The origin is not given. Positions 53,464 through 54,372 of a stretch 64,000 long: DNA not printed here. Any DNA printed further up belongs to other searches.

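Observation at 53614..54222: mTERF-like 33-aa repeat protein with a recently expanded 3 x 99-bp tandem array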

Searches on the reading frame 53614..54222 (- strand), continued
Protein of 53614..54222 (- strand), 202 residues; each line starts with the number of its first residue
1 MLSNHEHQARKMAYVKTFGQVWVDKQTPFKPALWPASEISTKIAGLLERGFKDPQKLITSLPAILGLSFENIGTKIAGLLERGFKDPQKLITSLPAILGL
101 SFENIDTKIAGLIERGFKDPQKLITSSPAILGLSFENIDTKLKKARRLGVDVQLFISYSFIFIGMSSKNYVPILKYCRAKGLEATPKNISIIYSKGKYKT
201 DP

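Call 58: find_homologous_proteins(query=P0146, max_evalue=0.00001)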
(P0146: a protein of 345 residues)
Query P0146 (345 aa): 398 proteins with E <= 0.00001 among 3058 candidates; the best 120 are listed.
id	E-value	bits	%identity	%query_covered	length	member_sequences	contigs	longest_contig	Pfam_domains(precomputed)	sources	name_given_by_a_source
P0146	4.6e-211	717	100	100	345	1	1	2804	PF02536.20,PF07499.20,PF22567.3,PF18039.8,PF02687.28,PF00627.38,PF20155.5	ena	-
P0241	8.8e-163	559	50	99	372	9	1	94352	PF02536.20,PF07499.20,PF18039.8,PF00627.38,PF08620.16,PF08069.18,PF28167.1,PF23950.2,PF06290.17,PF00490.28,PF10440.16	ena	-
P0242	1.3e-150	519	52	84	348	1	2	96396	PF02536.20,PF07499.20,PF18039.8,PF00627.38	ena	-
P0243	1.3e-140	486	54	84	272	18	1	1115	PF02536.20,PF22567.3,PF00627.38,PF28167.1,PF23255.2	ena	-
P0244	6.6e-140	484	54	85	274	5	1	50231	PF02536.20,PF18039.8,PF23255.2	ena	-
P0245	2.4e-135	469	52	99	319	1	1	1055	PF02536.20,PF07499.20,PF18039.8,PF00627.38,PF22182.3,PF10440.16,PF09813.15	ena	-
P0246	2.8e-135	469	69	98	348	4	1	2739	PF28576.1,PF02536.20,PF07499.20,PF22567.3,PF08542.17,PF00627.38,PF08069.18,PF28167.1,PF26143.1,PF10440.16,PF09813.15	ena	-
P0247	7.0e-135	467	67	99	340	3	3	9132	PF02536.20,PF07499.20,PF22567.3,PF18039.8,PF00627.38,PF08069.18,PF23950.2,PF20155.5,PF23255.2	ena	-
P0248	2.1e-134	466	55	86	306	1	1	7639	PF02536.20,PF22567.3,PF18039.8,PF00627.38,PF22182.3,PF10440.16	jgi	-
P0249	2.3e-133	462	67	99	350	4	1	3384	PF28576.1,PF02536.20,PF07499.20,PF22567.3,PF08542.17,PF00627.38,PF28167.1,PF26143.1,PF10440.16,PF09813.15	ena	-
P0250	2.3e-133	462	66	64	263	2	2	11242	PF02536.20,PF18039.8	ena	-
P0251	3.2e-133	462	49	99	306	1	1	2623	PF02536.20,PF07499.20,PF22567.3,PF18039.8,PF10440.16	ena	-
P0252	5.9e-130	451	65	99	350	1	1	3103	PF28576.1,PF02536.20,PF07499.20,PF22567.3,PF08542.17,PF00627.38,PF28167.1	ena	-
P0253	1.4e-129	450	74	67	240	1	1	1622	PF02536.20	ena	-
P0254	2.4e-128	446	53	85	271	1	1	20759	PF28576.1,PF02536.20,PF07499.20,PF22567.3,PF08542.17,PF00627.38,PF28167.1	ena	-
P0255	9.4e-128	444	50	99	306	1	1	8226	PF02536.20,PF07499.20,PF22567.3,PF18039.8,PF00627.38,PF23950.2,PF10440.16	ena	-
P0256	3.0e-126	439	52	84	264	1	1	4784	PF02536.20,PF22567.3,PF00627.38,PF23255.2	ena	-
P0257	3.4e-126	439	54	87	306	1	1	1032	PF02536.20,PF07499.20,PF18039.8,PF10440.16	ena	-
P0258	3.9e-126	438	57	97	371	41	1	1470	PF02536.20,PF07499.20,PF22567.3,PF18039.8,PF00627.38,PF08069.18,PF23950.2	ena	-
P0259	9.4e-126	437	51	86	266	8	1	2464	PF02536.20,PF07499.20,PF22567.3,PF00627.38,PF28167.1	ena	-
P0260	1.1e-125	437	52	87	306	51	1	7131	PF02536.20,PF22567.3,PF18039.8,PF10440.16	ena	-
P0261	4.5e-121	422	60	98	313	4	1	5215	PF28576.1,PF02536.20,PF07499.20,PF22567.3,PF08542.17,PF00627.38,PF28167.1,PF26143.1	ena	-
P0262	6.0e-121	421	48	99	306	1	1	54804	PF02536.20,PF18039.8,PF08069.18,PF10440.16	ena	-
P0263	2.6e-120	419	53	86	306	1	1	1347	PF02536.20,PF07499.20,PF18039.8,PF08069.18,PF10440.16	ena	-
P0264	5.8e-120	418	54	84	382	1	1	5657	PF02536.20,PF07499.20,PF22567.3,PF18039.8,PF00627.38,PF05965.20,PF08620.16,PF23950.2,PF08587.18,PF17267.8,PF23255.2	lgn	-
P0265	3.0e-118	413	45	85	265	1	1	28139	PF02536.20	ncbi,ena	-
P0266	8.0e-118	411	63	95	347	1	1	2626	PF02536.20,PF22567.3,PF18039.8,PF10440.16,PF23255.2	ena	-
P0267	1.1e-117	411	62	70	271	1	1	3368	PF02536.20,PF07499.20,PF22567.3,PF18039.8,PF00627.38,PF23255.2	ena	-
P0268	1.8e-117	410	49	99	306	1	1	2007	PF02536.20,PF07499.20,PF22567.3,PF18039.8,PF10440.16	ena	-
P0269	1.4e-116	407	55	81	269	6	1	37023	PF02536.20,PF07499.20,PF22567.3,PF18039.8,PF00627.38,PF28167.1,PF23255.2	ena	-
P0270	1.5e-116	407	54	91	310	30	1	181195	PF00157.24,PF02536.20,PF07499.20,PF18039.8,PF10440.16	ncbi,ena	-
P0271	3.2e-116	406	49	99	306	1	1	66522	PF02536.20,PF22567.3,PF18039.8,PF10440.16,PF09813.15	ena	-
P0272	9.7e-116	404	61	97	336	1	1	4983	PF02536.20,PF07499.20,PF22567.3,PF18039.8,PF08069.18,PF23950.2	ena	-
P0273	2.7e-115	403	62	97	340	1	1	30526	PF02536.20,PF07499.20,PF08542.17,PF18039.8,PF10440.16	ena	-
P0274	4.1e-115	402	62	95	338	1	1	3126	PF28576.1,PF02536.20,PF07499.20,PF22567.3,PF18039.8,PF00627.38,PF05965.20,PF08069.18,PF28167.1,PF23950.2,PF10440.16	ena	-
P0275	3.8e-114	399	62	61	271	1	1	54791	PF02536.20,PF22567.3,PF00627.38,PF28167.1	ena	-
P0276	6.7e-114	398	55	77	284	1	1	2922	PF02536.20,PF07499.20,PF00627.38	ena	-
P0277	1.2e-113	397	57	74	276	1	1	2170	PF02536.20,PF07499.20,PF00627.38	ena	-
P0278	2.6e-113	396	50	99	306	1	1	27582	PF02536.20,PF07499.20,PF22567.3,PF18039.8,PF00627.38,PF08069.18,PF23950.2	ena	-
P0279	2.9e-113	396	50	99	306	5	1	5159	PF02536.20,PF07499.20,PF22567.3,PF18039.8,PF00627.38,PF08069.18,PF23950.2,PF10440.16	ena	-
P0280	4.2e-113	396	55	84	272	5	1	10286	PF02536.20,PF22567.3,PF00627.38,PF23082.2,PF23255.2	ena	-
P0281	4.2e-113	396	60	96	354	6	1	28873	PF02536.20,PF27132.1,PF07499.20,PF22567.3,PF18039.8,PF00627.38,PF28167.1,PF23289.2,PF10440.16,PF23255.2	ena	-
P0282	1.7e-112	394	57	75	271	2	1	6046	PF02536.20,PF07499.20,PF22567.3,PF00627.38,PF28167.1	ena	-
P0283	5.9e-112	392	59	99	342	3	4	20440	PF02536.20,PF18039.8,PF00627.38,PF23950.2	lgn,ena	-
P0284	1.7e-110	387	55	94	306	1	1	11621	PF02536.20,PF07499.20,PF22567.3,PF18039.8,PF00627.38,PF20155.5,PF23255.2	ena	-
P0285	3.5e-108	380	55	83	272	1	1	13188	PF02536.20,PF07499.20,PF22567.3,PF00627.38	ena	-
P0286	5.4e-108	379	62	61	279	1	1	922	PF02536.20,PF07499.20,PF00627.38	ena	-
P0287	1.5e-107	377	47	84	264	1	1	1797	PF02536.20,PF07499.20,PF22567.3,PF08542.17,PF00627.38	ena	-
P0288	9.4e-107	375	61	86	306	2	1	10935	PF28576.1,PF02536.20,PF07499.20,PF22567.3,PF11372.15,PF08542.17,PF10557.16,PF00627.38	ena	-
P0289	1.7e-106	374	62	85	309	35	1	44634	PF02536.20,PF22567.3,PF18039.8,PF00627.38,PF02787.26,PF16701.11,PF23255.2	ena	-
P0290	1.2e-105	371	56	74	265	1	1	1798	PF02536.20,PF07499.20,PF22567.3,PF18039.8,PF00627.38,PF07223.18,PF28167.1,PF09288.17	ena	-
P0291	1.3e-105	371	65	75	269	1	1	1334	PF02536.20,PF18039.8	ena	-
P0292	2.5e-105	370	56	74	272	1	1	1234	PF02536.20,PF07499.20,PF22567.3,PF18039.8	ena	-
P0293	5.1e-105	369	55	99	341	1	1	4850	PF02536.20,PF07499.20,PF22567.3,PF18039.8,PF00627.38,PF23950.2,PF10440.16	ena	-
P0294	5.8e-105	369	54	81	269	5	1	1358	PF28576.1,PF02536.20,PF22567.3,PF18039.8,PF00627.38,PF28167.1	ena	-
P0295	1.6e-104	368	60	66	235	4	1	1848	PF02536.20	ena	-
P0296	2.9e-104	367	61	85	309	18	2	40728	PF02536.20,PF22567.3,PF18039.8,PF00627.38,PF28167.1,PF16701.11,PF23255.2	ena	-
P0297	5.5e-104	366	55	81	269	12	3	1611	PF02536.20,PF22567.3,PF18039.8,PF00627.38,PF28167.1,PF23255.2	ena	-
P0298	1.6e-103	364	60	85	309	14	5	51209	PF02536.20,PF22567.3,PF18039.8,PF00627.38,PF23255.2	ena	-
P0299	1.8e-103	364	50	97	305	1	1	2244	PF02536.20,PF22567.3,PF18039.8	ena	-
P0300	5.3e-103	363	62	62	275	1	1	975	PF02536.20,PF00627.38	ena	-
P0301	7.8e-103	362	58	87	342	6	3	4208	PF02536.20,PF07499.20,PF22567.3,PF18039.8,PF00627.38,PF28167.1,PF10440.16,PF23255.2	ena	-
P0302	2.3e-102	360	55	98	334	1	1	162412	PF02536.20,PF07499.20,PF22567.3,PF18039.8,PF00627.38,PF08069.18,PF23950.2,PF10440.16,PF23255.2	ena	-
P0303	7.2e-101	356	58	64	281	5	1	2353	PF02536.20,PF07499.20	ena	-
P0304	1.1e-100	355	49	85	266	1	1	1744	PF02536.20,PF07499.20,PF00627.38,PF19355.5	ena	-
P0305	2.7e-100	354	62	75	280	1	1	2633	PF02536.20,PF22567.3,PF00627.38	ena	-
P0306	5.8e-100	353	59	62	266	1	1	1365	PF02536.20,PF07499.20,PF00627.38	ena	-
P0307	8.6e-100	352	61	76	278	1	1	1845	PF02536.20,PF22567.3,PF00627.38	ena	-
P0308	8.7e-100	352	60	81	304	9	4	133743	PF24196.2,PF02536.20,PF22567.3,PF18039.8,PF00627.38,PF28167.1,PF09813.15,PF23255.2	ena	-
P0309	1.1e-99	352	63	61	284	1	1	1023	PF02536.20,PF07499.20,PF22567.3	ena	-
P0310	1.2e-99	352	57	65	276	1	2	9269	PF02536.20,PF07499.20,PF00627.38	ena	-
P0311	1.2e-99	351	52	76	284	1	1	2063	PF02536.20,PF07499.20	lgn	-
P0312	1.4e-99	351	45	86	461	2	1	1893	PF02536.20,PF00627.38,PF08069.18,PF28167.1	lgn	-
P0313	2.6e-99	350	61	76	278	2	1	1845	PF02536.20,PF22567.3,PF00627.38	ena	-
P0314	2.7e-98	347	63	68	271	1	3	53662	PF02536.20,PF22567.3,PF18039.8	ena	-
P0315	3.1e-98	347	65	56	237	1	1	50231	PF02536.20,PF23255.2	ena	-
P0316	9.7e-98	345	63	57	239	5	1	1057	PF02536.20,PF23255.2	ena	-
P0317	2.5e-97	344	58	63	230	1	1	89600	PF02536.20,PF07499.20,PF22567.3,PF00627.38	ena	-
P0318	4.1e-97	343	58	87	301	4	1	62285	PF28576.1,PF02536.20,PF22567.3,PF00627.38,PF13739.12,PF28167.1,PF26143.1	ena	-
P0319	5.9e-96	339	46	85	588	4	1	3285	PF02536.20,PF02224.25,PF13207.13,PF13189.13,PF13238.13,PF23255.2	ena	-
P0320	1.7e-95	338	59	87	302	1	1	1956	PF28576.1,PF02536.20,PF07499.20,PF22567.3,PF00627.38,PF28167.1,PF23255.2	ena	-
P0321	2.9e-95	337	59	58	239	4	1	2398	PF02536.20,PF23255.2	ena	-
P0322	3.5e-95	337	60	63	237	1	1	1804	PF02536.20,PF22567.3,PF18039.8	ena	-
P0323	5.7e-95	336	59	76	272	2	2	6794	PF02536.20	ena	-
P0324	6.2e-95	336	58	61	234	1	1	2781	PF02536.20,PF22567.3,PF18039.8,PF00627.38,PF23255.2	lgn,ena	-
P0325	8.3e-95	336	58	61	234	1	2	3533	PF02536.20,PF22567.3,PF18039.8,PF00627.38,PF28167.1,PF23255.2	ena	-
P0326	8.9e-95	335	60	61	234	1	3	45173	PF02536.20,PF22567.3,PF18039.8,PF00627.38,PF28167.1,PF23255.2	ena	-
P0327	1.0e-94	335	58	61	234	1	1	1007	PF02536.20,PF22567.3,PF18039.8,PF00627.38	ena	-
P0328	1.6e-94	335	60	57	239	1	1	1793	PF02536.20,PF23255.2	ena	-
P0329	1.7e-94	335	64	57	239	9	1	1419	PF02536.20,PF23255.2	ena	-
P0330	2.4e-94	334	53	78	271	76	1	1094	PF02536.20,PF18039.8,PF10440.16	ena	-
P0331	2.5e-94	334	58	61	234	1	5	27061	PF02536.20,PF22567.3,PF18039.8,PF00627.38,PF28167.1,PF23255.2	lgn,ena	-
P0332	4.8e-94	333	54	85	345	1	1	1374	PF02536.20,PF07499.20,PF18039.8,PF23255.2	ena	-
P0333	7.8e-94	332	56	76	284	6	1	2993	PF02536.20,PF07499.20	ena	-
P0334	1.3e-93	332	41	86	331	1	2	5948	PF02536.20,PF07499.20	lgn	-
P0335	1.6e-92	328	58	61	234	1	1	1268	PF02536.20,PF22567.3,PF18039.8,PF00627.38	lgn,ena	-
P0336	1.8e-92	328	55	81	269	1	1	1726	PF02536.20,PF07499.20,PF22567.3,PF18039.8,PF00627.38,PF22182.3,PF28167.1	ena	-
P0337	2.1e-92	328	59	61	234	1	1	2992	PF02536.20,PF22567.3,PF18039.8,PF00627.38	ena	-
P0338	2.2e-92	328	59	81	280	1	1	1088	PF02536.20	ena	-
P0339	3.5e-92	327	61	58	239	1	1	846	PF02536.20,PF23255.2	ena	-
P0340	8.8e-92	326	55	84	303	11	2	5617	PF28576.1,PF02536.20,PF07499.20,PF22567.3,PF08542.17,PF18039.8,PF10557.16,PF00627.38,PF28167.1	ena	-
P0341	1.0e-91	325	55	88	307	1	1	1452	PF02536.20,PF07499.20,PF22567.3,PF18039.8,PF00627.38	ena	-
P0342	1.1e-91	325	40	85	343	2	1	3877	PF02536.20,PF22567.3,PF18039.8,PF00627.38,PF04055.28,PF23255.2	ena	-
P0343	1.1e-91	325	57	64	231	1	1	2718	PF02536.20,PF22567.3,PF00627.38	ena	-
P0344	1.5e-91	325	64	53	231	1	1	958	PF02536.20,PF23255.2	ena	-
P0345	3.6e-91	324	52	86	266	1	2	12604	PF02536.20,PF07499.20,PF22567.3,PF18039.8,PF00627.38,PF28167.1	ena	-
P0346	7.4e-90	319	56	81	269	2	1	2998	PF28576.1,PF02536.20,PF07499.20,PF22567.3,PF18039.8,PF00627.38,PF28167.1,PF23255.2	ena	-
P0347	1.6e-89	318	69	67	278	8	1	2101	PF02536.20,PF07499.20,PF00627.38,PF08620.16,PF23950.2,PF23255.2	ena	-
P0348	1.6e-89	318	57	61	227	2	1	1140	PF02536.20,PF23255.2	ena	-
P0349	2.0e-89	318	51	84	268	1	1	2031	PF28576.1,PF02536.20,PF07499.20,PF22567.3,PF08542.17,PF18039.8,PF00627.38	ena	-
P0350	4.6e-89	317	49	88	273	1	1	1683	PF28576.1,PF02536.20,PF00627.38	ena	-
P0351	7.9e-89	316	52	84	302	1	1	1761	PF02536.20,PF07499.20,PF22567.3,PF00627.38,PF28167.1,PF09813.15,PF23255.2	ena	-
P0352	2.1e-88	315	60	76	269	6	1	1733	PF02536.20,PF07499.20,PF22567.3,PF00627.38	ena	-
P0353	3.2e-88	314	62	72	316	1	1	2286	PF02536.20,PF07499.20,PF22567.3,PF18039.8,PF00627.38,PF28167.1,PF23950.2,PF10440.16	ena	-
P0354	7.9e-88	313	47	97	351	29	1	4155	PF02536.20,PF07499.20,PF18039.8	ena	-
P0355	1.5e-87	312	54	83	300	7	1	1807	PF02536.20,PF07499.20,PF18039.8,PF00627.38,PF28167.1,PF23255.2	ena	-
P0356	1.7e-87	312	60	61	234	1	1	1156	PF02536.20,PF22567.3,PF18039.8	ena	-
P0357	4.0e-87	310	61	58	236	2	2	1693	PF02536.20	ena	-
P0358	1.1e-86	309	49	86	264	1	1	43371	PF02536.20,PF22567.3,PF00627.38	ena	-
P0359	3.4e-86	307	59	61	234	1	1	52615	PF02536.20,PF22567.3,PF18039.8,PF00627.38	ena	-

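Call 59: list_cluster_members(proteins=[P0265, P0270, P0241, P0258, P0260, P0289, P0330, P0354, P0283, P0264])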
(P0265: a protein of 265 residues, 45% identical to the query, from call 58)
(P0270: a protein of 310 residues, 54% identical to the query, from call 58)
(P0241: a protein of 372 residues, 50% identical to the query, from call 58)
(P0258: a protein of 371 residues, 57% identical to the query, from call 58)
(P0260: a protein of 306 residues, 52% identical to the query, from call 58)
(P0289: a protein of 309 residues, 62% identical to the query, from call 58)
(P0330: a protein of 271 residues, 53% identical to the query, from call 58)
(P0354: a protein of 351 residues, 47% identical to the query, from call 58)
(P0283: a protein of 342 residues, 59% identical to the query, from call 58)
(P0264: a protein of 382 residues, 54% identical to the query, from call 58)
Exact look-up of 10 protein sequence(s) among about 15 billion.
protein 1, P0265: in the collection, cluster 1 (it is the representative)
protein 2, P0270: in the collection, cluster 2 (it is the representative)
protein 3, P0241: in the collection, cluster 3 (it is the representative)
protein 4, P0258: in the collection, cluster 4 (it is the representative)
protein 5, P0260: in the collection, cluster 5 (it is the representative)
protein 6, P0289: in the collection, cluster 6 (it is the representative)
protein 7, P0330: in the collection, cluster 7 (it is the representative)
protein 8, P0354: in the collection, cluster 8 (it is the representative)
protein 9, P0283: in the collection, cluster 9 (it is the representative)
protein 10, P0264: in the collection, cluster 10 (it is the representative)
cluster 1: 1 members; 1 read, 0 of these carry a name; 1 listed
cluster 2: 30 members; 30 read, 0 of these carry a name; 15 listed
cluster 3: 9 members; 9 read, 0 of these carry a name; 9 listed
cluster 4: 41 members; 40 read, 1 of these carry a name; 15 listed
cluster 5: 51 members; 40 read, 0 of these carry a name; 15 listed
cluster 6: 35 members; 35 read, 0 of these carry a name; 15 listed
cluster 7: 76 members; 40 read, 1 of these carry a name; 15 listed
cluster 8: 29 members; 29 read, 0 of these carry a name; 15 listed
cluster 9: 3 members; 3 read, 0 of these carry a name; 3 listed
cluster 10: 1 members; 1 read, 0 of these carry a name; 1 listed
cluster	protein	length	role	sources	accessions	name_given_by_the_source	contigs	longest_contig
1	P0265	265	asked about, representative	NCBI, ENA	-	-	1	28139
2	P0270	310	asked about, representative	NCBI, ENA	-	-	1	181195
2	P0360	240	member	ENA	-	-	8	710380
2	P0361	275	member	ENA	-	-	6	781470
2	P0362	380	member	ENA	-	-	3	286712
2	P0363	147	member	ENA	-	-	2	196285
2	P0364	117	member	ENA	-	-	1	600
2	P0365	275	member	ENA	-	-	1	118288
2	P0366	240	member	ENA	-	-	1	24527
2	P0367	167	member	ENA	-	-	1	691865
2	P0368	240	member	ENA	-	-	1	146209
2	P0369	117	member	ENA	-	-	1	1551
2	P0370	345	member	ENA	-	-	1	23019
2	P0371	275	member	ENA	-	-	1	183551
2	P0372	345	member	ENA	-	-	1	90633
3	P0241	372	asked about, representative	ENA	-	-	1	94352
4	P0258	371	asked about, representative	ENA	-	-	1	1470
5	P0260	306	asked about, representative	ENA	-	-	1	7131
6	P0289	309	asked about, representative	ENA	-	-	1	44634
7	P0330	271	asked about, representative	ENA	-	-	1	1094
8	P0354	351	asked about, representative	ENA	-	-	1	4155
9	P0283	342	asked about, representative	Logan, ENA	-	-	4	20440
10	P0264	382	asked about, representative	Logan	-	-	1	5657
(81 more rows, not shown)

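Call 66: fold_search(model_id=the predicted structure, library=viral)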
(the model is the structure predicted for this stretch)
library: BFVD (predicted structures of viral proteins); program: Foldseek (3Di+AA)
matches with E <= 10: 22; with E <= 0.001: 0
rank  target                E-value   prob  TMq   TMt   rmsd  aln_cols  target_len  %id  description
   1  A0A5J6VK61            2.2e-01  0.90  0.42  0.24   7.7       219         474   12  Uncharacterized protein [Megaviridae environmental sample]
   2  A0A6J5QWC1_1          3.7e+00  0.05  0.21  0.06  20.1       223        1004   14  Phage tail tape measure protein [uncultured Caudovirales phage]
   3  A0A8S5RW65            4.7e+00  0.08  0.18  0.28  11.9       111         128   17  Uncharacterized protein [Siphoviridae sp. ctHip2]
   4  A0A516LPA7            5.2e+00  0.03  0.16  0.15  17.4       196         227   12  (no name in the UniProt tables at hand)
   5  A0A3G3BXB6            5.7e+00  0.08  0.31  0.11  16.9       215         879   15  (no name in the UniProt tables at hand)
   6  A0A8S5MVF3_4          6.0e+00  0.01  0.13  0.04  13.1       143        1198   18  DNA methylase [Caudovirales sp. ctUL28]
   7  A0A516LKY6            6.3e+00  0.02  0.17  0.15  15.9       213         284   16  (no name in the UniProt tables at hand)
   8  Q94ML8                6.6e+00  0.02  0.13  0.14  15.1       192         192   12  Nucleocapsid protein P8 [Pseudomonas phage phi12]
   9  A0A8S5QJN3            7.0e+00  0.06  0.26  0.29  13.1       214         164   13  Uncharacterized protein [Siphoviridae sp. ctiOl67]
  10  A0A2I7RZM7            7.7e+00  0.02  0.19  0.11  26.4       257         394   11  (no name in the UniProt tables at hand)
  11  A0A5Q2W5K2            7.7e+00  0.02  0.17  0.04  19.2       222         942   14  (no name in the UniProt tables at hand)
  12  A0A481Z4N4            7.7e+00  0.01  0.12  0.11  16.2       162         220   14  Transcription initiation factor IIB [Pithovirus LCPAC201]
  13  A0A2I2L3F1            8.1e+00  0.02  0.13  0.17  16.9       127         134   17  Uncharacterized protein (Fragment) [Orpheovirus IHUMI-LCC2]
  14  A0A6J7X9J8            8.1e+00  0.01  0.17  0.17  18.3       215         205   12  Uncharacterized protein [uncultured Caudovirales phage]
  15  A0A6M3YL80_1          8.1e+00  0.01  0.14  0.04  17.0       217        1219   20  (no name in the UniProt tables at hand)
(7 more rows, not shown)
